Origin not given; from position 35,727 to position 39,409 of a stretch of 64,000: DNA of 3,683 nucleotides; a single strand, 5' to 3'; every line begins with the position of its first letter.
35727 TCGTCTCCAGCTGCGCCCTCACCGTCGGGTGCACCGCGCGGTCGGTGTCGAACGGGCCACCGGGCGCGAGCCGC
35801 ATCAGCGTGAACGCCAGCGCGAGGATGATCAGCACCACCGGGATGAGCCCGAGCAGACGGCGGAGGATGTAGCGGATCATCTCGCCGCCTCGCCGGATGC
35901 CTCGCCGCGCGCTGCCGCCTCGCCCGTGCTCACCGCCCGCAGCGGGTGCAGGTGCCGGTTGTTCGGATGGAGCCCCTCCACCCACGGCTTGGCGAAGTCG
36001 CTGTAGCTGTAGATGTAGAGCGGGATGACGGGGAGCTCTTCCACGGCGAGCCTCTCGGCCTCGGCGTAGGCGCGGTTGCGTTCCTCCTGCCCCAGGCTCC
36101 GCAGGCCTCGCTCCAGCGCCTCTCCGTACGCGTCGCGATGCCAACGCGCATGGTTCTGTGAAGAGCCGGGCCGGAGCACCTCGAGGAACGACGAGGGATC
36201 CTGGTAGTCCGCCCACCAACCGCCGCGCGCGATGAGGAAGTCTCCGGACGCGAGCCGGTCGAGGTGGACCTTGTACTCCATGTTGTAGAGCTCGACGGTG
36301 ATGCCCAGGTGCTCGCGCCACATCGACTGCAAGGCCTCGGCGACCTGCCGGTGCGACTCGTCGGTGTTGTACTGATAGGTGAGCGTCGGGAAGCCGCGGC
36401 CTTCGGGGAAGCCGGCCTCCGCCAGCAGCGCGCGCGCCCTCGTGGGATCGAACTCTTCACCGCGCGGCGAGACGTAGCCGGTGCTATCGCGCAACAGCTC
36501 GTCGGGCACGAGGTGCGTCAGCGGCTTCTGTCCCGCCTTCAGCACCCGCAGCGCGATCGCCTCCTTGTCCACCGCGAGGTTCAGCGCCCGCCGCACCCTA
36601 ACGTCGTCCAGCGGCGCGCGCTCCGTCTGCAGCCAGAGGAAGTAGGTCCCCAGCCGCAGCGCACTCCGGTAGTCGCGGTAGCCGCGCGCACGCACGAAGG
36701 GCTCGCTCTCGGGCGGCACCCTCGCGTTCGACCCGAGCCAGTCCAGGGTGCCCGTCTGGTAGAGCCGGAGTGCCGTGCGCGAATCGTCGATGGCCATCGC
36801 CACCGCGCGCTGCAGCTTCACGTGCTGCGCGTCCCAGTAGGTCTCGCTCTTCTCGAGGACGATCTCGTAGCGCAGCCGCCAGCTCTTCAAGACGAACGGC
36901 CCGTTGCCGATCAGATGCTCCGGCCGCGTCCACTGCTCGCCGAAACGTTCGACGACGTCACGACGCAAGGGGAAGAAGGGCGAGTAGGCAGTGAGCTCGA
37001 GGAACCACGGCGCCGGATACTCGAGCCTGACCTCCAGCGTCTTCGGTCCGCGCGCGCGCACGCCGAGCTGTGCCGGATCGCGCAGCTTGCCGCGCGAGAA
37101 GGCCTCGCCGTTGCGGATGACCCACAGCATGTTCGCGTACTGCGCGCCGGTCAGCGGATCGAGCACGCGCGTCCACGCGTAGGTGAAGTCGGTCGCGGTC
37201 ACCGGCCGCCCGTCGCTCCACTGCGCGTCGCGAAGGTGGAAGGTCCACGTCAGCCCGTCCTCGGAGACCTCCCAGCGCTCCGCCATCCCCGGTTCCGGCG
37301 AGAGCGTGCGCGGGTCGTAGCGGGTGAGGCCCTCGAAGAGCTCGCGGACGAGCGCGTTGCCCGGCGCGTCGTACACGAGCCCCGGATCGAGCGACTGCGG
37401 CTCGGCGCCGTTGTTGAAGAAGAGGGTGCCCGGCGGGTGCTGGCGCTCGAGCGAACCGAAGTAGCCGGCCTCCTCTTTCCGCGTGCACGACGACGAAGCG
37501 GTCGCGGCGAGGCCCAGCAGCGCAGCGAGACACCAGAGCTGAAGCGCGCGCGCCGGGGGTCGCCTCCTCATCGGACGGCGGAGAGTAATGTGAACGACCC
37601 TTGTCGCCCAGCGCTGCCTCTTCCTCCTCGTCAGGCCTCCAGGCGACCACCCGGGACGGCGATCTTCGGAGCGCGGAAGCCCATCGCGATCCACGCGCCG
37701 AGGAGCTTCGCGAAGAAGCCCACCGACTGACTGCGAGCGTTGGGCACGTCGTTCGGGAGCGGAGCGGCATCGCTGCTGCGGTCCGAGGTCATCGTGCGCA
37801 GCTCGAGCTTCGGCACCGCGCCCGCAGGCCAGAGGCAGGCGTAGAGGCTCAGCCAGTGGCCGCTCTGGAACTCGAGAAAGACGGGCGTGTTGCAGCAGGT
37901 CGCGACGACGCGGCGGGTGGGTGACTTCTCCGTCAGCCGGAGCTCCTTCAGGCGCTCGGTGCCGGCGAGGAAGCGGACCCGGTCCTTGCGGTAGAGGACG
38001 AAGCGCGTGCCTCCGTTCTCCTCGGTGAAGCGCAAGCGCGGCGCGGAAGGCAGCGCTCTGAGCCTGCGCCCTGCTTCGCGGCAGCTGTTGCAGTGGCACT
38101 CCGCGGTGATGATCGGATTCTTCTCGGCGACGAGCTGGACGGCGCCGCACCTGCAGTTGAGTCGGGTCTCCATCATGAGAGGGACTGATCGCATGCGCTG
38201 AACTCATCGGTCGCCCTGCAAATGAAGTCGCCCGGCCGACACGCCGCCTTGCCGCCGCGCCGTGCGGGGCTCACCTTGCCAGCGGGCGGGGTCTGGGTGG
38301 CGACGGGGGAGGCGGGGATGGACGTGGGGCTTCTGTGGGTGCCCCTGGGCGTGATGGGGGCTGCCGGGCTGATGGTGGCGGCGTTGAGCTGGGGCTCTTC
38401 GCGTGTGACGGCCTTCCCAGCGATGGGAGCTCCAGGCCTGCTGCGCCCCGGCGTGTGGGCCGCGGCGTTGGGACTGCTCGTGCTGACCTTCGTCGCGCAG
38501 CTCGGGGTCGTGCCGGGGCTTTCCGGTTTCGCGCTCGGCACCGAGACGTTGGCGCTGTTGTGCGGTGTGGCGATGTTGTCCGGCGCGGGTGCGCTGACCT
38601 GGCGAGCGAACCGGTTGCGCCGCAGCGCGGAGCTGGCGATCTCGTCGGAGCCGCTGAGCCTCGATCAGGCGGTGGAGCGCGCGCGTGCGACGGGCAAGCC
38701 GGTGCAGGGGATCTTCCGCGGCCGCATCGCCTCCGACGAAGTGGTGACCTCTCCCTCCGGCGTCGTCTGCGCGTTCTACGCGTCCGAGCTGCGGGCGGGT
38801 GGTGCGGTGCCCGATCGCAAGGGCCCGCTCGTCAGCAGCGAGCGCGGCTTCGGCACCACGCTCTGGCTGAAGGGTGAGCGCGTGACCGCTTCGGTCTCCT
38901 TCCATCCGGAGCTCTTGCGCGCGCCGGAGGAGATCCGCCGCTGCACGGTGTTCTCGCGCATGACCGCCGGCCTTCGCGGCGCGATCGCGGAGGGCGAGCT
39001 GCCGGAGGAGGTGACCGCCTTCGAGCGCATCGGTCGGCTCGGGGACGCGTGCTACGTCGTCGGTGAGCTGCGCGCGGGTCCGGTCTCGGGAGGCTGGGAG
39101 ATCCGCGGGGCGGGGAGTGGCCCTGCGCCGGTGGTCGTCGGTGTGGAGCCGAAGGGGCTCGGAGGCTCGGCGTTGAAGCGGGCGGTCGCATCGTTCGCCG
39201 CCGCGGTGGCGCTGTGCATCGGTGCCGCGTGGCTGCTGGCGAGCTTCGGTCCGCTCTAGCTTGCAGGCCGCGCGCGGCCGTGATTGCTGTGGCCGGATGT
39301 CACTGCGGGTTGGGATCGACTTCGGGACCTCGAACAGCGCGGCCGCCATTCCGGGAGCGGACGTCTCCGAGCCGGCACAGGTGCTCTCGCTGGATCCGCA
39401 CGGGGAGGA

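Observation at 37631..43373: Cluster of GFA protein, membrane protein, YegD-type Hsp70 and an atypical NACHT NTPase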

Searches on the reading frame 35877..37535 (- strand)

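Call 6: search_protein_families(library=pfam, proteins=[window:35877-37535:-], max_evalue=0.01)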
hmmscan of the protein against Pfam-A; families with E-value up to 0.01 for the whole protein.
window:35877-37535:- (552 aa): 1 family
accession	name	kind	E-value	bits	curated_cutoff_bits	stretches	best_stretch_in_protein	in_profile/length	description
PF00496.27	SBP_bac_5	-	1.6e-89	301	32.4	1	80-457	2-363/368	Bacterial extracellular solute-binding proteins, family 5 Middle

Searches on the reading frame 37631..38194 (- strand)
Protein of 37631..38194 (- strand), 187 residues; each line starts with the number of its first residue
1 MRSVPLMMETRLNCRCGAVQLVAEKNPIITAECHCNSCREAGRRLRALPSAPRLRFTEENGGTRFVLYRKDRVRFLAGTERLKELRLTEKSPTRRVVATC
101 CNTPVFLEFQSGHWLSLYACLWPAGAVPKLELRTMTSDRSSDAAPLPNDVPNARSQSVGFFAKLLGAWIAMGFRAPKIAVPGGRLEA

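Call 6: search_protein_families(library=pfam, proteins=[window:37631-38194:-], max_evalue=0.01)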
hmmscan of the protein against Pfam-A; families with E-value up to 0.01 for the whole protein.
window:37631-38194:- (187 aa): 1 family
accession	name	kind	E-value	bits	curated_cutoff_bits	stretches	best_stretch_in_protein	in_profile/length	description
PF04828.22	GFA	-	1.3e-07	32.1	24.3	1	13-71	5-64/115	Glutathione-dependent formaldehyde-activating enzyme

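Call 7: search_protein_families(library=padloc, proteins=[window:37631-38194:-], max_evalue=0.01)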
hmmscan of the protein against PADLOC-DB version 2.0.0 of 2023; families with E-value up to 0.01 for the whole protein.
window:37631-38194:- (187 aa): 0 families

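Call 29: search_protein_families(library=ncbifam, proteins=[window:37631-38194:-], max_evalue=0.01)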
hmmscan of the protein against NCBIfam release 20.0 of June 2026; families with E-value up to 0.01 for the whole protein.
window:37631-38194:- (187 aa): 0 families

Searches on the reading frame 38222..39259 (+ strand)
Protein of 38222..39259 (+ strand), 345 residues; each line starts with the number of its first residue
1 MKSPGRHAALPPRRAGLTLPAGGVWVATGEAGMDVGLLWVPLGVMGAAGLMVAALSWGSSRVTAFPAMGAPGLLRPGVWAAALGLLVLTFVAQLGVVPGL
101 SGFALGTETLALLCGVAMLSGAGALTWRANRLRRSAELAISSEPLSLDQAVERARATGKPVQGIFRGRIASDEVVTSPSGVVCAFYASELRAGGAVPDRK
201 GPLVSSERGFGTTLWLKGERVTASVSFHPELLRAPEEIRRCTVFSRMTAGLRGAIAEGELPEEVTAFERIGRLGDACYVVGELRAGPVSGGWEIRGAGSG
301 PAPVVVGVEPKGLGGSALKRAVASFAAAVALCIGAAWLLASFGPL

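Call 6: search_protein_families(library=pfam, proteins=[window:38222-39259:+], max_evalue=0.01)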
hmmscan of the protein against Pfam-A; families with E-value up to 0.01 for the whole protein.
window:38222-39259:+ (345 aa): 0 families

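Call 7: search_protein_families(library=padloc, proteins=[window:38222-39259:+], max_evalue=0.01)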
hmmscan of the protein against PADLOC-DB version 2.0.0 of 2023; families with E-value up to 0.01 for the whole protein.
window:38222-39259:+ (345 aa): 0 families

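Call 28: search_protein_families(library=pfam, proteins=[window:38318-39259:+], max_evalue=10)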
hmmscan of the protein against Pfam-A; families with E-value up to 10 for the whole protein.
window:38318-39259:+ (313 aa): 2 families
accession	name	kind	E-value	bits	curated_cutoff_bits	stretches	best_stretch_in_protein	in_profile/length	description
PF03413.25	PepSY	-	0.079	13.7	24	0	222-253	9-39/60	Peptidase propeptide and YPEB domain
PF10947.13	DUF2628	-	0.61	11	23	1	41-102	35-93/93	Protein of unknown function (DUF2628)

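Call 29: search_protein_families(library=ncbifam, proteins=[window:38318-39259:+], max_evalue=0.01)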
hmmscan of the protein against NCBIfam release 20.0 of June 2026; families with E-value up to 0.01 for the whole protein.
window:38318-39259:+ (313 aa): 0 families

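Call 44: search_protein_representatives(protein=window:38318-39259:+)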
Query: 313 residues. Proteins with E-value up to 0.001 (for the whole library): 60; up to 1e-10: 55; up to 1e-30: 22. The best 60 are listed.
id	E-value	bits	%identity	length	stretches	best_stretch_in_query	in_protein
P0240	2.4e-106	372.0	68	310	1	1-308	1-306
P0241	7.0e-60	219.4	46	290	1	16-308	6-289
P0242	1.0e-52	195.9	42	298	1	5-307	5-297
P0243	4.5e-46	174.1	41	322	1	9-308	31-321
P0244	1.6e-44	169.0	38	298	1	1-307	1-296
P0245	3.0e-43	164.8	43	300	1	5-308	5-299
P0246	2.2e-41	158.6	38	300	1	8-308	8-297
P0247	2.2e-41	158.6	42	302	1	74-309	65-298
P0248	6.0e-40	153.9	43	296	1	1-309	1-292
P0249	6.5e-40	153.8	38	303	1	8-308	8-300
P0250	2.0e-39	152.2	39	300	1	76-308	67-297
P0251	3.3e-37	144.9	46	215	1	80-308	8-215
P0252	4.4e-37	144.5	48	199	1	111-308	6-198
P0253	4.8e-37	144.4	42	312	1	5-308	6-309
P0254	7.6e-36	140.5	40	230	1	81-308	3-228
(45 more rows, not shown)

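Call 45: find_encoding_contigs(protein=P0240, flank=6000, max_places=3)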
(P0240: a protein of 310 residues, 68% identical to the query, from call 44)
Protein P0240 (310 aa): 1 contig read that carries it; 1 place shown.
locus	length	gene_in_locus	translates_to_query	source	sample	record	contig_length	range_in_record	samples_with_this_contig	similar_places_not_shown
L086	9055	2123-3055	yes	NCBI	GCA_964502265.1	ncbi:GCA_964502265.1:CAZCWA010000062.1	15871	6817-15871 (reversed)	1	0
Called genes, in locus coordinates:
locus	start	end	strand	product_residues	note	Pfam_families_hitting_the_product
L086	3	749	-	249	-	?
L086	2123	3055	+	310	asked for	-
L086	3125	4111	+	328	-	-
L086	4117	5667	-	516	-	PF01590:GAF, PF13185:GAF_2, PF13492:GAF_3, PF00158:Sigma54_activat, PF14532:Sigma54_activ_2, PF07728:AAA_5, PF25601:AAA_lid_14, PF02954:HTH_8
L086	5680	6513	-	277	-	PF00753:Lactamase_B (faint), PF12706:Lactamase_B_2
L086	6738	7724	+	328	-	PF00535:Glycos_transf_2, PF13641:Glyco_tranf_2_3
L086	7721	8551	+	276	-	PF01522:Polysacc_deac_1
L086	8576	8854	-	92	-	-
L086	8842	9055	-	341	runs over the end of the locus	PF02470:MlaD, PF28544:Helical_needle (faint)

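Call 46: find_encoding_contigs(protein=P0241, flank=6000, max_places=3)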
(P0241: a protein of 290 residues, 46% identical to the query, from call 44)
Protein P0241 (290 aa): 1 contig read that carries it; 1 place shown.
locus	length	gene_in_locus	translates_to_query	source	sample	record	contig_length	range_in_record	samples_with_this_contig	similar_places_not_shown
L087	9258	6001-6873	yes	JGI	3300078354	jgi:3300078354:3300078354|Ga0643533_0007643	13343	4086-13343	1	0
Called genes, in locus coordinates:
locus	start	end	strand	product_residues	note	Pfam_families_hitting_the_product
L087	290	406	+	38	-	-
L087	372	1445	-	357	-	PF00005:ABC_tran, PF13304:AAA_21 (faint), PF08352:oligo_HPY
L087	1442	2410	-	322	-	PF00005:ABC_tran, PF13304:AAA_21 (weak), PF08352:oligo_HPY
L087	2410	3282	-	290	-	PF12911:OppC_N, PF00528:BPD_transp_1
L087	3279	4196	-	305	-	PF00528:BPD_transp_1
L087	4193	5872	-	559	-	PF00496:SBP_bac_5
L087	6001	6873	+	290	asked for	-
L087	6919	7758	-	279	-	-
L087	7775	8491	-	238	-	-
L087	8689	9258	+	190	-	?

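Call 85: search_solved_structures(query=A4, max_evalue=10)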
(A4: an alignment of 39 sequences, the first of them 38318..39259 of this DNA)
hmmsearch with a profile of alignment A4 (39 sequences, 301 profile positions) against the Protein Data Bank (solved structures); distinct sequences matched with E-value up to 10: 2.
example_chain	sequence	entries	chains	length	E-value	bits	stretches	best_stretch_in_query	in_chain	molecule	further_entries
2kj1_A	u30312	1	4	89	2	10.9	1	203-243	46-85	BM2 protein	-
4us3_A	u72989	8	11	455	2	10.8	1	35-88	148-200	TRANSPORTER | Sodium-dependent transporter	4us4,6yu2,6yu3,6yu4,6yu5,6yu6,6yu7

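Call 86: search_protein_families(library=pfam, alignment_id=A4, max_evalue=0.1)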
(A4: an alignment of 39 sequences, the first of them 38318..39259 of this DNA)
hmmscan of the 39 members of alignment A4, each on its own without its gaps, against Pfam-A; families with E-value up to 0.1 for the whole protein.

A. member 1, window:38318-39259:+ (313 aa): 1 family
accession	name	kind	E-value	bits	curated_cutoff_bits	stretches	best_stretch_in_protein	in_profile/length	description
PF03413.25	PepSY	-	0.079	13.7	24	0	222-253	9-39/60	Peptidase propeptide and YPEB domain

B. families by the number of members that match (of 39 scanned): 12 families
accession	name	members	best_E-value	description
PF12483.13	GIDE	2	0.00024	E3 Ubiquitin ligase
PF13567.11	DUF4131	1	0.0012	Domain of unknown function (DUF4131)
PF16927.11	HisKA_7TM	1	0.0013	N-terminal 7TM region of histidine kinase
PF07332.16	Phage_holin_3_6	1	0.0054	Putative Actinobacterial Holin-X, holin superfamily III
PF11992.13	TgpA_N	1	0.008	TgpA N-terminal domain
PF01292.26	Ni_hydr_CYTB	1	0.022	Prokaryotic cytochrome b561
PF18917.5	LiaI-LiaF-like_TM1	1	0.025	LiaI-LiaF-like transmembrane region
PF24369.1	DUF7525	1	0.029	Family of unknown function (DUF7525)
PF22570.1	LiaF-TM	1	0.069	LiaF transmembrane domain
PF11381.13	DUF3185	1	0.072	Protein of unknown function (DUF3185)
PF03413.25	PepSY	1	0.079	Peptidase propeptide and YPEB domain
PF05594.20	Fil_haemagg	1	0.095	Haemagglutinin repeat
